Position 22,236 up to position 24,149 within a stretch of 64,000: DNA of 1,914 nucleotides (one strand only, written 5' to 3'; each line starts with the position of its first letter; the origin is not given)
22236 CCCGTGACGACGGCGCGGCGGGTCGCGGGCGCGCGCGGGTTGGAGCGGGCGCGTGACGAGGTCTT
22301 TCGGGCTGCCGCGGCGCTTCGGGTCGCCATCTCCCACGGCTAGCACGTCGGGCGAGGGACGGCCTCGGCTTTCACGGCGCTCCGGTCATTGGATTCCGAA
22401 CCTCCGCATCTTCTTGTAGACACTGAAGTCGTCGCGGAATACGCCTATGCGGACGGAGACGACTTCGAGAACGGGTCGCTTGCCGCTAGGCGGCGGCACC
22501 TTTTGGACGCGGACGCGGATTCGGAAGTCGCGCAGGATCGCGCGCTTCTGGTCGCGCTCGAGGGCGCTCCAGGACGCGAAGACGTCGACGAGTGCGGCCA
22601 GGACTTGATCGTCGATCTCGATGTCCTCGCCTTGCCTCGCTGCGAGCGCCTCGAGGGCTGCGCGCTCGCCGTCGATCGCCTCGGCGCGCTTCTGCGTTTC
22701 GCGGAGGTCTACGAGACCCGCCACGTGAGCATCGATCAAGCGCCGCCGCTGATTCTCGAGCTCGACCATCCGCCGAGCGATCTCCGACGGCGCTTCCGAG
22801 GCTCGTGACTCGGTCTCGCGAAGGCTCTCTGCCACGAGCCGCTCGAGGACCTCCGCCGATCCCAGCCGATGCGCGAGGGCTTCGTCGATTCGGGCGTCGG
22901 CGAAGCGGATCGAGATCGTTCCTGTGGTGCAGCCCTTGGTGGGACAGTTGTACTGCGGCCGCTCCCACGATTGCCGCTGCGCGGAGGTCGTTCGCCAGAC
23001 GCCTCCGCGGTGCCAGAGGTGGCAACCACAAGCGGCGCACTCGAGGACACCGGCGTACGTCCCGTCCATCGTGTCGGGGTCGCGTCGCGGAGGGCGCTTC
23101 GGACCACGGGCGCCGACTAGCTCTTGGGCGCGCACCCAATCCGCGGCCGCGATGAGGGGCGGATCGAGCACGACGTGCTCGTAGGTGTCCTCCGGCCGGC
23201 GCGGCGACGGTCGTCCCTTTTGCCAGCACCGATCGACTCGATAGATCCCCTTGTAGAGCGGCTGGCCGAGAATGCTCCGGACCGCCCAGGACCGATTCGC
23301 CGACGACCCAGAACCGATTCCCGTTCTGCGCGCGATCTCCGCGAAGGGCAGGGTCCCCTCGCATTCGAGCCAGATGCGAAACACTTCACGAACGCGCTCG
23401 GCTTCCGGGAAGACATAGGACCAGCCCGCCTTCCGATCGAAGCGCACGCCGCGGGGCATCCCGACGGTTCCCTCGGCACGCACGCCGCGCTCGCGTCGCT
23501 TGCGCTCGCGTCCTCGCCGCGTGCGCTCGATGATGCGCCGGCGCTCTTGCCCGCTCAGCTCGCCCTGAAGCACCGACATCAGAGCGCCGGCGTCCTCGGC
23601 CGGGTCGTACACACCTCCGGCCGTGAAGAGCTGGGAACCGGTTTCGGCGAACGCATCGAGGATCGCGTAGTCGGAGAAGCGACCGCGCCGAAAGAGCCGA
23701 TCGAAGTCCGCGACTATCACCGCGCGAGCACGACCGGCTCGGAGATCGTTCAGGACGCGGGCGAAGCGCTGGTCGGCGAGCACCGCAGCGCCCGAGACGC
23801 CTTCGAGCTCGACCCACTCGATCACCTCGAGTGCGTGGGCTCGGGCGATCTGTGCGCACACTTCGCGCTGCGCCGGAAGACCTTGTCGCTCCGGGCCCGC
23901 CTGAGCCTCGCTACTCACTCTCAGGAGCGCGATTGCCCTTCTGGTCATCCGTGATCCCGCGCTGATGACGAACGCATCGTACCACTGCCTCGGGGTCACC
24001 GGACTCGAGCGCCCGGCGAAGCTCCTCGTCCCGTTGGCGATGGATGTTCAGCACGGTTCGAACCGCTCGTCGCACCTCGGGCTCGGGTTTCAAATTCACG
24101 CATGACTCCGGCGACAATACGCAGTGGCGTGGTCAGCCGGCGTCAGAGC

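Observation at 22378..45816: ~23.4-kb degenerate ICE/IME: recombinase and DNA-processing genes retained, mating-pore genes gone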

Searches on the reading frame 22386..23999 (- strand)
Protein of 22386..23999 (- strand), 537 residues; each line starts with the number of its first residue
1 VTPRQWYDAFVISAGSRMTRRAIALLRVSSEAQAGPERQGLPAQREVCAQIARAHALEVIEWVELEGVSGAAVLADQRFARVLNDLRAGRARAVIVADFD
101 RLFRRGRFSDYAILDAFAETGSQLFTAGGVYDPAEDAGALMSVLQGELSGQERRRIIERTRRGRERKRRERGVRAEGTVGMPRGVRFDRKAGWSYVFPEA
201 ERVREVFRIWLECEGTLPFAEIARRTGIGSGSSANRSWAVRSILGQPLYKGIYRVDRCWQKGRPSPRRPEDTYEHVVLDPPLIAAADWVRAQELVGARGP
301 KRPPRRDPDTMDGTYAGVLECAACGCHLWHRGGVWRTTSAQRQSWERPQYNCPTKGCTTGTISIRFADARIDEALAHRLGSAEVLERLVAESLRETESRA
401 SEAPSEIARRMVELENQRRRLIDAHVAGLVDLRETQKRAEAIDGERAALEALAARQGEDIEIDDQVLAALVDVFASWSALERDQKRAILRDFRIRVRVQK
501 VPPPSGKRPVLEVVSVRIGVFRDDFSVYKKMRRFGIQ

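Call 6: search_protein_families(library=pfam, proteins=[window:22386-23999:-], max_evalue=0.01)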
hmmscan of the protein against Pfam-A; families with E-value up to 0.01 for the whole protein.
window:22386-23999:- (537 aa): 2 families
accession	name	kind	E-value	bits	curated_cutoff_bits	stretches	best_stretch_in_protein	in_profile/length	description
PF00239.26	Resolvase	-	5.2e-19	69.2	23.3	1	22-170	1-142/145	Resolvase, N terminal domain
PF07508.19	Recombinase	-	2e-05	25.2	21.1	1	199-295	3-99/102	Recombinase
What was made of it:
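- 22386..23948 (-): Large serine recombinase (integrase), 520 aa, intact. Resolvase and Recombinase domains (call 6).
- Checked: The ORF at 22386-23999(-) matches Resolvase (69.2 bits) and Recombinase (25.2 bits), both above the Pfam cut-offs (call 6).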

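Call 8: search_protein_families(library=ncbifam, proteins=[window:22386-23999:-], max_evalue=0.01)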
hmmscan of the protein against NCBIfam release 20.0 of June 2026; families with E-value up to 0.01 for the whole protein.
window:22386-23999:- (537 aa): 5 families
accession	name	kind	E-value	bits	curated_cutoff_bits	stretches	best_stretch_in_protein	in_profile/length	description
NF041201.1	recomb_XisF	equivalog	7e-11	41.7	375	2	78-171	48-140/465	fdxN element excision recombinase XisF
NF009949.0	PRK13413.1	equivalog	8.9e-07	28.8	272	1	24-172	4-142/203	master DNA invertase Mpi family serine-type recombinase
NF047347.1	SCCmet_CcrC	equivalog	1.3e-06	27.2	900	1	64-422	47-411/558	cassette chromosome recombinase CcrC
NF047343.1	SCCmet_CcrB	equivalog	0.00017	20.4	900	1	21-171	8-155/542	cassette chromosome recombinase CcrB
NF033518.0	transpos_IS607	equivalog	0.002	17.7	110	1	18-106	52-134/187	IS607 family transposase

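Call 13: find_encoding_contigs(protein=window:22386-23999:-, flank=10000, max_places=6)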
Protein window:22386-23999:- (537 aa): no gene with exactly this product is on record in the collection.
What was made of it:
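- Tried and rejected: First recombinase look-up (call 13).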

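Call 16: find_encoding_contigs(protein=window:22386-23948:-, flank=10000, max_places=6)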
Protein window:22386-23948:- (520 aa): 2 contigs read that carry it; 1 place shown.
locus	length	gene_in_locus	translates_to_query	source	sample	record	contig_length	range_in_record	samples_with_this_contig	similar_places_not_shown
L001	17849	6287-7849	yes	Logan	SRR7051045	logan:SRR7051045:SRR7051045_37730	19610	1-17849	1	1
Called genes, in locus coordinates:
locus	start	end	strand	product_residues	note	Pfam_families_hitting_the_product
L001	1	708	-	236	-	?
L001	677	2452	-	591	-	PF02518:HATPase_c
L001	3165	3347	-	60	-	-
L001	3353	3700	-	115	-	PF02460:Patched (weak), PF03176:MMPL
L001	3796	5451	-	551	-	PF03176:MMPL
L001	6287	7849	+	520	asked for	PF00239:Resolvase, PF07508:Recombinase (faint)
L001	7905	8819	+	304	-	PF00106:adh_short, PF01370:Epimerase (weak), PF08659:KR, PF23441:SDR (weak), PF13561:adh_short_C2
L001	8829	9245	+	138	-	-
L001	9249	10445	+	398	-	PF01734:Patatin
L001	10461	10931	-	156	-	PF01814:Hemerythrin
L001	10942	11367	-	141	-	PF07883:Cupin_2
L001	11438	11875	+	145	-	PF02082:Rrf2, PF09339:HTH_IclR (faint), PF12802:MarR_2 (weak)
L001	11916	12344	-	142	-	PF02566:OsmC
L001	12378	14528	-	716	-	PF00512:HisKA, PF02518:HATPase_c, PF00072:Response_reg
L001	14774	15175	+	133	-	PF13577:SnoaL_4, PF13474:SnoaL_3, PF14534:DUF4440, PF12680:SnoaL_2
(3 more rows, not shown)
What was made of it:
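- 22386..23948 (-): The exact protein is on a Logan contig (call 16).
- Tried and rejected: The 520-aa form worked (call 16).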

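Call 29: find_homologous_proteins(query=window:22386-23948:-, max_evalue=1e-10)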
Query window:22386-23948:- (520 aa): 68 proteins with E <= 1e-10 among 8000 candidates.
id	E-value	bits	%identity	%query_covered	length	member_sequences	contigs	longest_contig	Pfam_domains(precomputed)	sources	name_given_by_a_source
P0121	0.0e+0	1148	100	100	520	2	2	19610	PF07508.20,PF00239.27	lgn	-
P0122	9.3e-295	996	86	100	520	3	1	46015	PF07508.20,PF00239.27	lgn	-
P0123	8.6e-257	871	76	100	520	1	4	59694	PF07508.20,PF00239.27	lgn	-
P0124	3.3e-197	674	84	68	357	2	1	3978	PF07508.20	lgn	-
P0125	3.4e-192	658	81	69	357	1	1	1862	PF07508.20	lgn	-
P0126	1.2e-168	580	56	100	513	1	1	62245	PF07508.20,PF00239.27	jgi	-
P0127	1.8e-149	517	53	100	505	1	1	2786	PF07508.20,PF00239.27,PF13408.13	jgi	jgi:DNA invertase Pin-like site-specific DNA recombinase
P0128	4.6e-146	505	51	98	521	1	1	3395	PF00239.27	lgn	-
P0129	6.7e-146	505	49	98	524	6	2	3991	PF07508.20,PF00239.27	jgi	jgi:DNA invertase Pin-like site-specific DNA recombinase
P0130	3.1e-142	493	49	100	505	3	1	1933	PF07508.20,PF00239.27,PF13408.13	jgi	-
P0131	7.7e-142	491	49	99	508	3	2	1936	PF07508.20,PF00239.27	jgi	jgi:DNA invertase Pin-like site-specific DNA recombinase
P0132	2.0e-137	477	50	100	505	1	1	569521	PF07508.20,PF00239.27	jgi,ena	-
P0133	4.0e-136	473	49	100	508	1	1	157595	PF07508.20,PF00239.27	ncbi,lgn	-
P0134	8.5e-135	468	50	98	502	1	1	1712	PF07508.20,PF00239.27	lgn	-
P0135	2.3e-133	464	48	99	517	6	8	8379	PF07508.20,PF00239.27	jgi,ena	-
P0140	1.9e-128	447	47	99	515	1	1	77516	PF07508.20,PF00239.27,PF13408.13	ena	-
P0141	4.7e-128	446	46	100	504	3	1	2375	PF07508.20,PF00239.27,PF13408.13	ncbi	-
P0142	8.6e-125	435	48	98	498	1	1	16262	PF07508.20,PF00239.27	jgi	jgi:DNA invertase Pin-like site-specific DNA recombinase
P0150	1.3e-117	412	46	100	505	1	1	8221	PF07508.20,PF00239.27,PF13408.13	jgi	jgi:DNA invertase Pin-like site-specific DNA recombinase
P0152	1.3e-116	408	45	100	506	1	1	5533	PF07508.20,PF00239.27,PF13408.13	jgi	jgi:DNA invertase Pin-like site-specific DNA recombinase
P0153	5.8e-116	406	43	100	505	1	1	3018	PF07508.20,PF00239.27,PF13408.13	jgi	jgi:DNA invertase Pin-like site-specific DNA recombinase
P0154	3.1e-115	404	44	100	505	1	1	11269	PF07508.20,PF00239.27,PF13408.13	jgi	jgi:DNA invertase Pin-like site-specific DNA recombinase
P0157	1.6e-112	395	46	98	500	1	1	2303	PF00239.27,PF13408.13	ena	-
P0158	2.4e-112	394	45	100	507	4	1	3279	PF07508.20,PF00239.27,PF13408.13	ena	-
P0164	3.5e-106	374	47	93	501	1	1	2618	PF07508.20,PF00239.27,PF13408.13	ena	-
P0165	7.3e-106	373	43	100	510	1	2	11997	PF07508.20,PF00239.27,PF13408.13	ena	-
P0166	2.2e-104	368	45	98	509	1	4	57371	PF00239.27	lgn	-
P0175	1.9e-96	342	45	82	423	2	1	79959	PF07508.20,PF13408.13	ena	-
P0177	4.3e-94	334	43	96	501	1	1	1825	PF07508.20,PF00239.27,PF13408.13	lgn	-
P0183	1.5e-65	240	39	90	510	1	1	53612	PF00239.27,PF13408.13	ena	-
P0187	4.1e-39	153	29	90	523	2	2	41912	PF07508.20,PF00239.27,PF13408.13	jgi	jgi:DNA invertase Pin-like site-specific DNA recombinase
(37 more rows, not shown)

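Call 30: find_encoding_contigs(protein=P0122, flank=10000, max_places=2)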
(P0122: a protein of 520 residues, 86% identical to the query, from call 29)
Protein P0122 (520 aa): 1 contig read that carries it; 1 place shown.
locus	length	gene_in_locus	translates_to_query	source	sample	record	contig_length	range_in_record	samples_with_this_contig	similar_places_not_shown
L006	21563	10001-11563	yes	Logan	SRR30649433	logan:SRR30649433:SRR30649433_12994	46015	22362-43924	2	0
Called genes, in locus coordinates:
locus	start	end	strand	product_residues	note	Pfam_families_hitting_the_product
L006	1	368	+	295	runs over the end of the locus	-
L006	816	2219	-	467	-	PF11899:DUF3419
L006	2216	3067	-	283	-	PF17131:TP_0789-like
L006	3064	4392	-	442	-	PF00072:Response_reg, PF00158:Sigma54_activat, PF14532:Sigma54_activ_2, PF00004:AAA (weak), PF07728:AAA_5, PF25601:AAA_lid_14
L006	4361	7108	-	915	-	PF02518:HATPase_c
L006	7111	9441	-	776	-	PF03176:MMPL, PF12349:Sterol-sensing (faint), PF03176:MMPL, PF02460:Patched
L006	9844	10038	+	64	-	-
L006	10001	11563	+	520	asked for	PF00239:Resolvase, PF07508:Recombinase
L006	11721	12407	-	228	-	-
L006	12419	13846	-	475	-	PF00270:DEAD, PF00271:Helicase_C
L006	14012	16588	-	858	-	PF03176:MMPL, PF12349:Sterol-sensing, PF03176:MMPL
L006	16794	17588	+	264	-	PF00106:adh_short, PF08659:KR, PF13561:adh_short_C2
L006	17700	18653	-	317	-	PF01545:Cation_efflux, PF16916:ZT_dimer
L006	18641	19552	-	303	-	PF01553:Acyltransferase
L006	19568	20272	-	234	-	PF01738:DLH, PF12146:Hydrolase_4 (faint), PF00326:Peptidase_S9 (faint), PF08840:BAAT_C (faint)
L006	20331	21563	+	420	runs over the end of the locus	PF01743:PolyA_pol, PF12627:PolyA_pol_RNAbd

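Call 31: find_encoding_contigs(protein=P0123, flank=10000, max_places=3)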
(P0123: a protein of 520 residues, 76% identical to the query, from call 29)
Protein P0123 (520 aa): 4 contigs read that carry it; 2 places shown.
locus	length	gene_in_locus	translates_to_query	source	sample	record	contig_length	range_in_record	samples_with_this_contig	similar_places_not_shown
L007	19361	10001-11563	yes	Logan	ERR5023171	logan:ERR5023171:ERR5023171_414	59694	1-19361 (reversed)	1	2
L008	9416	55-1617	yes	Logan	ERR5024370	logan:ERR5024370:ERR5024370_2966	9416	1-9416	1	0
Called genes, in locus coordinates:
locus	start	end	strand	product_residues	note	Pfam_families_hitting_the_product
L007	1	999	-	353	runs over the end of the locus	PF13384:HTH_23, PF13551:HTH_29 (weak), PF13565:HTH_32, PF13358:DDE_3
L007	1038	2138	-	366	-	PF11899:DUF3419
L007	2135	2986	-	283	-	PF17131:TP_0789-like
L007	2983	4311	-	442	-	PF00072:Response_reg, PF00158:Sigma54_activat, PF14532:Sigma54_activ_2, PF07728:AAA_5 (weak), PF25601:AAA_lid_14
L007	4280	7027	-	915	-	PF02518:HATPase_c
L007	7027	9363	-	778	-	PF03176:MMPL, PF12349:Sterol-sensing (faint), PF03176:MMPL, PF02460:Patched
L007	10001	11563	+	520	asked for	PF00239:Resolvase, PF07508:Recombinase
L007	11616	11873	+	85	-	PF09957:VapB_antitoxin (weak)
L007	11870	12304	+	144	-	PF01850:PIN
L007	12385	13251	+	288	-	PF20240:DUF6597, PF12833:HTH_18, PF00165:HTH_AraC (weak)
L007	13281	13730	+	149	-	PF00903:Glyoxalase, PF18029:Glyoxalase_6, PF22656:At5g48480-like_N (faint)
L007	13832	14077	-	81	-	-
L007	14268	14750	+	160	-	PF01553:Acyltransferase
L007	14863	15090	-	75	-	-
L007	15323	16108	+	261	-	PF01738:DLH, PF12697:Abhydrolase_6 (faint), PF00561:Abhydrolase_1 (faint), PF12146:Hydrolase_4 (faint), PF00326:Peptidase_S9 (faint), PF02230:Abhydrolase_2 (weak)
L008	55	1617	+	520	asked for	PF00239:Resolvase, PF07508:Recombinase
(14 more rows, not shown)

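Call 37: find_homologous_proteins(query=L006:816-2219:-, max_evalue=1e-30)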
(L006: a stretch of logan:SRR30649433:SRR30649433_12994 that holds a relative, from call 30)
Query L006:816-2219:- (467 aa): 129 proteins with E <= 1e-30 among 8000 candidates; the best 120 are listed.
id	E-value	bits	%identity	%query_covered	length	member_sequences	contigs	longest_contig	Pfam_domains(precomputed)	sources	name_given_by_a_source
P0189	0.0e+0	1050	100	100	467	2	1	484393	PF11899.14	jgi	jgi:S-adenosylmethionine-diacylglycerol 3-amino-3-carboxypropyl transferase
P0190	6.9e-184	630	79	77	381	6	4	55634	PF11899.14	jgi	jgi:S-adenosylmethionine-diacylglycerol 3-amino-3-carboxypropyl transferase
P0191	1.0e-180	620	76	77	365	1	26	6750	PF11899.14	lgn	-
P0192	2.0e-177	609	73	81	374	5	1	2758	PF11899.14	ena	-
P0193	2.2e-177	609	75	79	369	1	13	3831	PF11899.14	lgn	-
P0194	1.1e-176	606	76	77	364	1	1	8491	PF11899.14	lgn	-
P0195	4.5e-174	598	73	78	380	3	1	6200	PF11899.14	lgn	-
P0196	1.6e-173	596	69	86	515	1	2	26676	PF11899.14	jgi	jgi:S-adenosylmethionine-diacylglycerol 3-amino-3-carboxypropyl transferase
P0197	3.9e-173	594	67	87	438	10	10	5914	PF11899.14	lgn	-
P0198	5.7e-173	594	73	77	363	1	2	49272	PF11899.14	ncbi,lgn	-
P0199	7.0e-171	587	73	77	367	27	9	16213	PF11899.14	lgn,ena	-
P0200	1.3e-170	586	74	76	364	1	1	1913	PF11899.14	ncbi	-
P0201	1.8e-169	582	71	78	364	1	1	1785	PF11899.14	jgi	jgi:S-adenosylmethionine-diacylglycerol 3-amino-3-carboxypropyl transferase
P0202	1.0e-168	580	73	77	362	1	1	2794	PF11899.14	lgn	-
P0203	6.0e-168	577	73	76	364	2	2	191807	PF11899.14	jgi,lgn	-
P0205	1.2e-166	573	72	78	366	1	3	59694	PF11899.14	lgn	-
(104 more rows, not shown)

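Call 38: find_encoding_contigs(protein=P0189, flank=10000, max_places=2)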
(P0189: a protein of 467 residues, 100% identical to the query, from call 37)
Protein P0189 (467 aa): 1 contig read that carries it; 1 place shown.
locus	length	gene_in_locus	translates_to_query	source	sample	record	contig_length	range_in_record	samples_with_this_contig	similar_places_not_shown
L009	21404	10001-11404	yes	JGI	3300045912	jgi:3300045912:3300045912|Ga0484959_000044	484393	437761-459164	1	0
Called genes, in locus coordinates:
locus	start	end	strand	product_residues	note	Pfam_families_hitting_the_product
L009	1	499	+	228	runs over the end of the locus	-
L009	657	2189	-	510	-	PF00239:Resolvase, PF07508:Recombinase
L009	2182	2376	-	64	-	-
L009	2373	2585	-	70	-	-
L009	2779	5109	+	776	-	PF03176:MMPL, PF12349:Sterol-sensing (faint), PF03176:MMPL, PF02460:Patched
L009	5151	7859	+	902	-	PF02518:HATPase_c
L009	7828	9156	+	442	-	PF00072:Response_reg, PF00158:Sigma54_activat, PF14532:Sigma54_activ_2, PF00004:AAA (weak), PF07728:AAA_5, PF25601:AAA_lid_14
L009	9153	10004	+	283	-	PF17131:TP_0789-like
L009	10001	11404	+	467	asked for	PF11899:DUF3419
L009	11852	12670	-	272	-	-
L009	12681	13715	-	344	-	PF02661:Fic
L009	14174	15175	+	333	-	PF00437:T2SSE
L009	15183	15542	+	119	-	PF04956:TrbC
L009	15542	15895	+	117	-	PF05101:VirB3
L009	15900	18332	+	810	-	PF27097:VirB4_TrbE_N, PF03135:CagE_TrbE_VirB, PF19044:P-loop_TraG (weak)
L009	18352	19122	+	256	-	-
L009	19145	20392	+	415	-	PF04610:TrbL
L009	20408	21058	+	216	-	PF04335:VirB8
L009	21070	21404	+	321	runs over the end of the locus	PF03524:CagX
